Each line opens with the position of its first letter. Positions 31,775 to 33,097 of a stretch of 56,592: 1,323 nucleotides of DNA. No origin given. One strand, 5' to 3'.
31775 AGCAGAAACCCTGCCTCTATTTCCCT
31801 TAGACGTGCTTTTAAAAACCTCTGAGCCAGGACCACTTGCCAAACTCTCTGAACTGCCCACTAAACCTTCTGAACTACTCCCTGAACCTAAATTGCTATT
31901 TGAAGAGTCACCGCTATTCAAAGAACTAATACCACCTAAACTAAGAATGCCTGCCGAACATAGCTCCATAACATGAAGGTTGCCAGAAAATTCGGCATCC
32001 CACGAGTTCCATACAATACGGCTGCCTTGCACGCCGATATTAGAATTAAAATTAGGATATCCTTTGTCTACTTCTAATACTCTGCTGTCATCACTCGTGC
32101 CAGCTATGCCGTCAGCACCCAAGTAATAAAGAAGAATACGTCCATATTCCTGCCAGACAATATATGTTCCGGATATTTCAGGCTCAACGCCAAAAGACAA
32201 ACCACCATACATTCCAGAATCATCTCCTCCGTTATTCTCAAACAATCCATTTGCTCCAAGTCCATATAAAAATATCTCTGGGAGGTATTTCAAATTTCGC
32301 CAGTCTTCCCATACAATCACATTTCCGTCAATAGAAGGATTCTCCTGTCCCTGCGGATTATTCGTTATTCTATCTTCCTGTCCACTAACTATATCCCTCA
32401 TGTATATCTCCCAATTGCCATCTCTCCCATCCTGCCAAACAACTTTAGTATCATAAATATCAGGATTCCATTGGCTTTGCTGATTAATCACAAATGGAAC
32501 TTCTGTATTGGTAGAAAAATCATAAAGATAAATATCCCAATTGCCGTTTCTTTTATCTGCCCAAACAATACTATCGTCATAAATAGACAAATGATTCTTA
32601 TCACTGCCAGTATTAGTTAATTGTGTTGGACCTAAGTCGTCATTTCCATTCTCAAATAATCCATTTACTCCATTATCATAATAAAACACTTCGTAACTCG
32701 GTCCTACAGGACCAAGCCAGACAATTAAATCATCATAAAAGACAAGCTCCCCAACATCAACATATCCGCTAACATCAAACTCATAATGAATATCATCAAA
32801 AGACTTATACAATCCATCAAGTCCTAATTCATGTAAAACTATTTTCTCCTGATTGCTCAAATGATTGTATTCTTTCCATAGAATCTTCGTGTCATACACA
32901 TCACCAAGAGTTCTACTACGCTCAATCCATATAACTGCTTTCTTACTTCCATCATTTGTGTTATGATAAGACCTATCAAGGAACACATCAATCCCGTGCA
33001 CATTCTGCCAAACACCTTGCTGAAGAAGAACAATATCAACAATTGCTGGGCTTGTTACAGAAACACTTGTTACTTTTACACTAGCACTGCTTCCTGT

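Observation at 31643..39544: ~2,633-aa surface protein with an unusual domain mix and both N- and C-terminal membrane segments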

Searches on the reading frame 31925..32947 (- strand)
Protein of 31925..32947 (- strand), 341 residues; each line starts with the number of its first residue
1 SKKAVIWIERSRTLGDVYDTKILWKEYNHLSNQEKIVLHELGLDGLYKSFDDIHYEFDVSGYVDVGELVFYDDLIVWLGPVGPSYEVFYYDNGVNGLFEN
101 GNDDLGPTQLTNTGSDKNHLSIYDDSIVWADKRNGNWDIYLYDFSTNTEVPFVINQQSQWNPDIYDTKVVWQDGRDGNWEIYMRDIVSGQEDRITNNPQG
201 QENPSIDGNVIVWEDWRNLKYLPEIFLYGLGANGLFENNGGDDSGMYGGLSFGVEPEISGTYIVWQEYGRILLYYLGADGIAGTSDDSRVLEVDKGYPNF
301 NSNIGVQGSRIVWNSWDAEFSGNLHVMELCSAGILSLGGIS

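Call 72: search_protein_families(library=pfam, proteins=[window:31925-32947:-], max_evalue=1)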
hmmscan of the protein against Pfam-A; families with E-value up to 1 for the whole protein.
window:31925-32947:- (341 aa): 2 families
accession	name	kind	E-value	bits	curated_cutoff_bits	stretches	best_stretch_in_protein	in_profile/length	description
PF23411.1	Beta-prop_Vps41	-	0.016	15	33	1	120-174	150-200/332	Vps42 beta-propeller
PF07676.18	PD40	-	0.2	12.1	20.9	0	126-140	22-37/38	WD40-like Beta Propeller Repeat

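Call 73: search_protein_families(library=ncbifam, proteins=[window:31925-32947:-], max_evalue=1)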
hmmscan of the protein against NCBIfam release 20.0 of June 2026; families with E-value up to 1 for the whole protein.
window:31925-32947:- (341 aa): 3 families
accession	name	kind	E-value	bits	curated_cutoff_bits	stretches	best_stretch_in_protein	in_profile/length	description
TIGR04275.1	beta_prop_Msarc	repeat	1.3e-42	143.2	85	4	108-146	2-40/40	beta-propeller repeat protein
TIGR02800.1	propeller_TolB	equivalog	8.2e-06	25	343.15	1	127-208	249-332/418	Tol-Pal system beta propeller repeat protein TolB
NF002183.0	PRK01029.1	equivalog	0.0047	16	405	1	128-207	296-381/429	Tol-Pal system protein TolB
